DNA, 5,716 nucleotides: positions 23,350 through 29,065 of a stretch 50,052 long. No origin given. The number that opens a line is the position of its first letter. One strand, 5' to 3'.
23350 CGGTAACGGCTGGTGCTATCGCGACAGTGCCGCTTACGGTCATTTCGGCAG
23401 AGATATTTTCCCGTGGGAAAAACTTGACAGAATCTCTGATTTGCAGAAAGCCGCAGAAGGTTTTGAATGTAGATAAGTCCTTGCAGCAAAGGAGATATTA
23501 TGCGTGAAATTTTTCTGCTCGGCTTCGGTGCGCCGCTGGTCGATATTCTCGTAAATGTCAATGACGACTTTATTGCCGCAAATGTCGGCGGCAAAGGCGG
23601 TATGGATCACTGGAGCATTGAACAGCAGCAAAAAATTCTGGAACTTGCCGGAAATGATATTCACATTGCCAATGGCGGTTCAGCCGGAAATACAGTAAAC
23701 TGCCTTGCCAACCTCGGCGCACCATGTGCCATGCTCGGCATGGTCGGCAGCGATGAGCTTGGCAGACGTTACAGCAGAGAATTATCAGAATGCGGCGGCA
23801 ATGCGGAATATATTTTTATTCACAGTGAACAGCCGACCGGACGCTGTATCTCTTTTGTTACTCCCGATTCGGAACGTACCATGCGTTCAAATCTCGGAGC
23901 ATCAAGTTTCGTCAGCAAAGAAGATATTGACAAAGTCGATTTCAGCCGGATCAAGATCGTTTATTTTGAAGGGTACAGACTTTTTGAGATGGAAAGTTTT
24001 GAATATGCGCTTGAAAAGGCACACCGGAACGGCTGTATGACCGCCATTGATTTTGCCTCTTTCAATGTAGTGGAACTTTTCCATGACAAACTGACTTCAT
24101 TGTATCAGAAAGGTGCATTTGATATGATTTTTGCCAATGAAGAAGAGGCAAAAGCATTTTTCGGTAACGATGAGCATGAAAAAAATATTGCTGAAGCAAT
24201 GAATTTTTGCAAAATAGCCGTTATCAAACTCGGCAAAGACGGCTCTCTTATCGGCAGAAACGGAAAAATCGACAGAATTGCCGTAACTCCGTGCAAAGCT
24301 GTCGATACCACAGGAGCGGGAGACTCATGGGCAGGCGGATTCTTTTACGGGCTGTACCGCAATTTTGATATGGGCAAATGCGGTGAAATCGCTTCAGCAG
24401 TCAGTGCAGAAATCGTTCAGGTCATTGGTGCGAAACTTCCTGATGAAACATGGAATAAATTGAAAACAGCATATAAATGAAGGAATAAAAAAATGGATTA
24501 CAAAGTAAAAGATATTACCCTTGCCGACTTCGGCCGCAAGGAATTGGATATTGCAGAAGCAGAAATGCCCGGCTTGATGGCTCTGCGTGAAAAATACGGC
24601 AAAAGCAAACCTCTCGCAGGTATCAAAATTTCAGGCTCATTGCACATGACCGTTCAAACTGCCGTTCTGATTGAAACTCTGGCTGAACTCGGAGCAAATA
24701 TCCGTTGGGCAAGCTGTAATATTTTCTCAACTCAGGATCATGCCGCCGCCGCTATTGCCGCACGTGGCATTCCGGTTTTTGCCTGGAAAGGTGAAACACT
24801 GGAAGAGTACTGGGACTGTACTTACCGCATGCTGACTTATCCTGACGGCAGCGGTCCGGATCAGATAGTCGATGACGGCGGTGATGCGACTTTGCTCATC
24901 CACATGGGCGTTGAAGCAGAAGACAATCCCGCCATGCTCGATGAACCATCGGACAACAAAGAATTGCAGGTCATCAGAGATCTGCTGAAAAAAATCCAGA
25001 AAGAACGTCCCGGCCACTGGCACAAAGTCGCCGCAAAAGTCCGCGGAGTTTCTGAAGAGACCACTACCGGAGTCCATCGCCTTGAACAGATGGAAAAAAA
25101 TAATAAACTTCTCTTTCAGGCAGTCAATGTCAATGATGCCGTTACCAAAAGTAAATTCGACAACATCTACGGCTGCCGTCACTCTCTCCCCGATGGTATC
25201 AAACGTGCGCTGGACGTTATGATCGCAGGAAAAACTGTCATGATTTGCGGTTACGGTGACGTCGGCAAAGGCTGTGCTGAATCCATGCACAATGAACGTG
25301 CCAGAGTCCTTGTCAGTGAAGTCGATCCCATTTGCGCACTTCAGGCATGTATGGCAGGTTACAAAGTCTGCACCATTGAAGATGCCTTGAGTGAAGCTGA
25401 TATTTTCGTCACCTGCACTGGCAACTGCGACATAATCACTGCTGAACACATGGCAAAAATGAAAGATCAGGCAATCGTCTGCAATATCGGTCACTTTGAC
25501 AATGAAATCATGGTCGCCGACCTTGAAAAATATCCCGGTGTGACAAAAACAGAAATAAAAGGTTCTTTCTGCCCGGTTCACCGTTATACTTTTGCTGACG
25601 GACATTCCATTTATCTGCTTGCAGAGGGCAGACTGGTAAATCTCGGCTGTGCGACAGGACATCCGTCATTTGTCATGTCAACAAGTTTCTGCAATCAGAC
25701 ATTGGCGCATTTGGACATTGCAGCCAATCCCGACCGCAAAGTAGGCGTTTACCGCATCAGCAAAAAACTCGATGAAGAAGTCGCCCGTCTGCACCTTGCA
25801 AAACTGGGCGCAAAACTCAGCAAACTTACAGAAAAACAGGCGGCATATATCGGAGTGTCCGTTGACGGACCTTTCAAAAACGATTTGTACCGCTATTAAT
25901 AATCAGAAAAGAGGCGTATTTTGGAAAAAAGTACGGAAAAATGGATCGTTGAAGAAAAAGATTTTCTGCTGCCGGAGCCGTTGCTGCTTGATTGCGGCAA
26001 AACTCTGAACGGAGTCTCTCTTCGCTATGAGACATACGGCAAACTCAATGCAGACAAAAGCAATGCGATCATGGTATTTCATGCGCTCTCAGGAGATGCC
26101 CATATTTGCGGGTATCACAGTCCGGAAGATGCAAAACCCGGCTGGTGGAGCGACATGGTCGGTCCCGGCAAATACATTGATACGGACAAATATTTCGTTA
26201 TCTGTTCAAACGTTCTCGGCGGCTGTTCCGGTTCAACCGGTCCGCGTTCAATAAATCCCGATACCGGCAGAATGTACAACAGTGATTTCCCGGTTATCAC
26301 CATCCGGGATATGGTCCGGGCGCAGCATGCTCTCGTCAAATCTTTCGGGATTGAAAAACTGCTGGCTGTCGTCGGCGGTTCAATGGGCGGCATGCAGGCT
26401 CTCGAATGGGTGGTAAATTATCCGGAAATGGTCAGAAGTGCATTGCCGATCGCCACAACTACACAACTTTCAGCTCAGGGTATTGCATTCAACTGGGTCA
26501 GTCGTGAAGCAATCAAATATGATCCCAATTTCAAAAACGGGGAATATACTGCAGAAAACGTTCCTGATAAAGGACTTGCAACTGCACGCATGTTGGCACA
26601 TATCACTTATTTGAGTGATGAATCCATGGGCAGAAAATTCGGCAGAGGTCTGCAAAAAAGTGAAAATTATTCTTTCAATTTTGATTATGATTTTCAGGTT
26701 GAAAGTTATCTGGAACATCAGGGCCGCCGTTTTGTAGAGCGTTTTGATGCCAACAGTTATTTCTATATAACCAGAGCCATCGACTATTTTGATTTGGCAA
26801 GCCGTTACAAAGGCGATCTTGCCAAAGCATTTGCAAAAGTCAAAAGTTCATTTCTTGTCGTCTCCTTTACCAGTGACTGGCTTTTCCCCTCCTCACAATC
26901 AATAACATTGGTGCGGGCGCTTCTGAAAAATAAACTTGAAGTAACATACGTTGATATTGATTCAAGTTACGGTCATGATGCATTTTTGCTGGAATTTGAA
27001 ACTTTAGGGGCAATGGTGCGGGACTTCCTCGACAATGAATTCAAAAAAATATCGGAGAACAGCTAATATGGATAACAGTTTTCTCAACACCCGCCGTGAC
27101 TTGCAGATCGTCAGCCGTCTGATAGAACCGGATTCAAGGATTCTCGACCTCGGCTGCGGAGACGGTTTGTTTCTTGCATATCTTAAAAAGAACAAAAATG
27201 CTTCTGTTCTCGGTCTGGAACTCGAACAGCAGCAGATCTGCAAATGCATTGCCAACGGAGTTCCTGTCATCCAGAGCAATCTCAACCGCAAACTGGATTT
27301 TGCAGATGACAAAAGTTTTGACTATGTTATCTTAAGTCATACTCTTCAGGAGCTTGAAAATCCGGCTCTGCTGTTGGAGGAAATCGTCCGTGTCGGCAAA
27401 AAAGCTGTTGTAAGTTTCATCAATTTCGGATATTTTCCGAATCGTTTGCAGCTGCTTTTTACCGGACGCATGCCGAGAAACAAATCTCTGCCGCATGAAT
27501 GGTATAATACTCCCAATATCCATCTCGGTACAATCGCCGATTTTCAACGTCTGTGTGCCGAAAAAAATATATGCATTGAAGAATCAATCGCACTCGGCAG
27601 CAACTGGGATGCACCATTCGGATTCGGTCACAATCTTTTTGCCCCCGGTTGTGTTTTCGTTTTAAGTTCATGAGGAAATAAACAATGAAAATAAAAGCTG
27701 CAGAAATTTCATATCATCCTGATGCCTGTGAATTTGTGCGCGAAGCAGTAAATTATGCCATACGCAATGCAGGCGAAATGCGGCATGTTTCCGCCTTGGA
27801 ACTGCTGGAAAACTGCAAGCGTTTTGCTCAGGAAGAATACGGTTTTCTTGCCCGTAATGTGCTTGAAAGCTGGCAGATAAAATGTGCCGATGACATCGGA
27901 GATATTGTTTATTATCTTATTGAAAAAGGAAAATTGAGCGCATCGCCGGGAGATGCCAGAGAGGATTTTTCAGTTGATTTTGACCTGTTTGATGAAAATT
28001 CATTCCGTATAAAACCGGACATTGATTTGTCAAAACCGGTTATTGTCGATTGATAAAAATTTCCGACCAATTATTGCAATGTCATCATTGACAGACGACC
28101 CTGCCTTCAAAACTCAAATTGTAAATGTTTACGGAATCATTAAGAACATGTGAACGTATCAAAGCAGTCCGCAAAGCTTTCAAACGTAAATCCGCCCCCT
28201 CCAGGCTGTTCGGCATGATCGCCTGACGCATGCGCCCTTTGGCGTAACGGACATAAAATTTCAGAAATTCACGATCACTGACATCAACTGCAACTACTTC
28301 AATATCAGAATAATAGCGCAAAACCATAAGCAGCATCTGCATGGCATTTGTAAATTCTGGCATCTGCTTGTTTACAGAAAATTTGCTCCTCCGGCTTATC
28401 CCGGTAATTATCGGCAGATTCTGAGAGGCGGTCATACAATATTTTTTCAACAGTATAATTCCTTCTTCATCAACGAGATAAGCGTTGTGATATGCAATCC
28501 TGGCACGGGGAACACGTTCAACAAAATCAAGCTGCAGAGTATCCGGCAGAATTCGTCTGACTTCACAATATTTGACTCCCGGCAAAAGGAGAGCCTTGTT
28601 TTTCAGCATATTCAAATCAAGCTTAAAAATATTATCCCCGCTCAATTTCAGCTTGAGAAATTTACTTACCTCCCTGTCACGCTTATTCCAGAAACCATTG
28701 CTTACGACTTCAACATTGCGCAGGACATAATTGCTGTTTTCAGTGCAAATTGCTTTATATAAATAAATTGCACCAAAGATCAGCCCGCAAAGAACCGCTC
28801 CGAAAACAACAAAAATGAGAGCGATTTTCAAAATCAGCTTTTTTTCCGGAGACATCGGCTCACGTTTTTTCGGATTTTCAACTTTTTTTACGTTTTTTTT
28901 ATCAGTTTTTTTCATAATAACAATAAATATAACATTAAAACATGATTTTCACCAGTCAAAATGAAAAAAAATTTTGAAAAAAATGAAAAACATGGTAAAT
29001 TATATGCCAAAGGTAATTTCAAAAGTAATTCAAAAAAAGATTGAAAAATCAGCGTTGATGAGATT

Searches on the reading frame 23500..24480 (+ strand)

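Call 14: search_protein_families(library=pfam, proteins=[window:23500-24480:+], max_evalue=0.00001)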
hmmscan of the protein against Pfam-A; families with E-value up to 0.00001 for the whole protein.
window:23500-24480:+ (326 aa): 1 family
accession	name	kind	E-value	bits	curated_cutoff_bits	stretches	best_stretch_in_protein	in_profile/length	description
PF00294.29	PfkB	-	8.2e-41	140.7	25.8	1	50-317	27-301/302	pfkB family carbohydrate kinase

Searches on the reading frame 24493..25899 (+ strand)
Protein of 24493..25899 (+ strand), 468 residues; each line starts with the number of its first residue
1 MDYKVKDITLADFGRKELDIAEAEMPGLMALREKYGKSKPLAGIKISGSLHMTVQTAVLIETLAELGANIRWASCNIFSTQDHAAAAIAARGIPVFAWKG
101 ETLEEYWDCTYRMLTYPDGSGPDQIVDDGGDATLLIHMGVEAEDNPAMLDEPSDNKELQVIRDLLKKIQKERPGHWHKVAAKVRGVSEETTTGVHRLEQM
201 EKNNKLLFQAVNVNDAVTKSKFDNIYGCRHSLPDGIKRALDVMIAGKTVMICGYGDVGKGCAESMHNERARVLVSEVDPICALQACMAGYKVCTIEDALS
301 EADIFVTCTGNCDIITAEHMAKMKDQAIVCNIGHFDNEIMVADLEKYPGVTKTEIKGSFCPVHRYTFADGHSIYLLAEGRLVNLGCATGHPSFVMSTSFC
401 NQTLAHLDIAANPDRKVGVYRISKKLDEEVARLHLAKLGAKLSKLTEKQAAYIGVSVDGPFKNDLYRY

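Call 14: search_protein_families(library=pfam, proteins=[window:24493-25899:+], max_evalue=0.00001)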
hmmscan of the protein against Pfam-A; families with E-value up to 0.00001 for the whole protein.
window:24493-25899:+ (468 aa): 3 families
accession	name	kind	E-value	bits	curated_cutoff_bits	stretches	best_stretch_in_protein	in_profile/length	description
PF05221.23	AdoHcyase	-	1.8e-141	471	25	1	2-467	1-299/299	S-adenosyl-L-homocysteine hydrolase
PF00670.27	AdoHcyase_NAD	-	1e-75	253.8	27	1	224-389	1-162/162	S-adenosyl-L-homocysteine hydrolase, NAD binding domain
PF02826.25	2-Hacid_dh_C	-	4.8e-09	36.3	25.1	1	243-333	33-127/178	D-isomer specific 2-hydroxyacid dehydrogenase, NAD binding domain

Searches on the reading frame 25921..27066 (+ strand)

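Call 14: search_protein_families(library=pfam, proteins=[window:25921-27066:+], max_evalue=0.00001)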
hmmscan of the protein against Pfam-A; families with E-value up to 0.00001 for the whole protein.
window:25921-27066:+ (381 aa): 1 family
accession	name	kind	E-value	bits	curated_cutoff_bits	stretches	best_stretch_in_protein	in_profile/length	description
PF00561.26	Abhydrolase_1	-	3.7e-19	69.8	25.8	1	49-356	2-242/245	alpha/beta hydrolase fold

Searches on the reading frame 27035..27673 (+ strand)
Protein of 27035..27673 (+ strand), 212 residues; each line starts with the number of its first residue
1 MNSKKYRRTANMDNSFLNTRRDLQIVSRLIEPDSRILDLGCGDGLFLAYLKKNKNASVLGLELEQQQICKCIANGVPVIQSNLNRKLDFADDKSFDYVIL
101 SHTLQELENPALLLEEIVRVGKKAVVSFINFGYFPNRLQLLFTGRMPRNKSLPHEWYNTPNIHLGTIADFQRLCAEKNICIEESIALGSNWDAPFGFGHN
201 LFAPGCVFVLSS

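Call 14: search_protein_families(library=pfam, proteins=[window:27035-27673:+], max_evalue=0.00001)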
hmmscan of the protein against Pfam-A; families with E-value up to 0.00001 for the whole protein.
window:27035-27673:+ (212 aa): 6 families
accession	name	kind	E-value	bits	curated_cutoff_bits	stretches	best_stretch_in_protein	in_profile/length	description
PF07021.18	MetW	-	3e-61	206.9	21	1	20-210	1-193/193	Methionine biosynthesis protein MetW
PF08241.18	Methyltransf_11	-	5.3e-14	53.1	21.2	1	37-123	1-89/95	Methyltransferase domain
PF13649.12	Methyltransf_25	-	7.3e-11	43.1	27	1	36-122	1-94/97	Methyltransferase domain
PF13847.12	Methyltransf_31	-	6.3e-10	39.4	27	1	31-128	2-108/145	Methyltransferase domain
PF13489.12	Methyltransf_23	-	1.5e-09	38.2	27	1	26-119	13-106/164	Methyltransferase domain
PF08242.18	Methyltransf_12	-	7.3e-09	36.7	30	1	37-120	1-91/98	Methyltransferase domain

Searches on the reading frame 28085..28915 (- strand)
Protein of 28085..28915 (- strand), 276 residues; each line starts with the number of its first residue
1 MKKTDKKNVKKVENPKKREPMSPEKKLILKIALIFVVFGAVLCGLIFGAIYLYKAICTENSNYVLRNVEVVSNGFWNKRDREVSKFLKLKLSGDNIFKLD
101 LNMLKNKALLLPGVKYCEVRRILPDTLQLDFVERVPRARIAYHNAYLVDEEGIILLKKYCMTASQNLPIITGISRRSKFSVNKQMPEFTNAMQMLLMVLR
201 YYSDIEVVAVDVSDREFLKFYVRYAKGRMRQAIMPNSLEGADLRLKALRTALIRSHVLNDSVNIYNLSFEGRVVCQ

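Call 14: search_protein_families(library=pfam, proteins=[window:28085-28915:-], max_evalue=0.00001)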
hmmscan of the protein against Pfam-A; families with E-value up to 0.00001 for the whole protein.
window:28085-28915:- (276 aa): 1 family
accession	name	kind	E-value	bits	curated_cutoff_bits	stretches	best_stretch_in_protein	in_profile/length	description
PF08478.15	POTRA_1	-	1.3e-06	29.1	23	1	80-134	16-69/69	POTRA domain, FtsQ-type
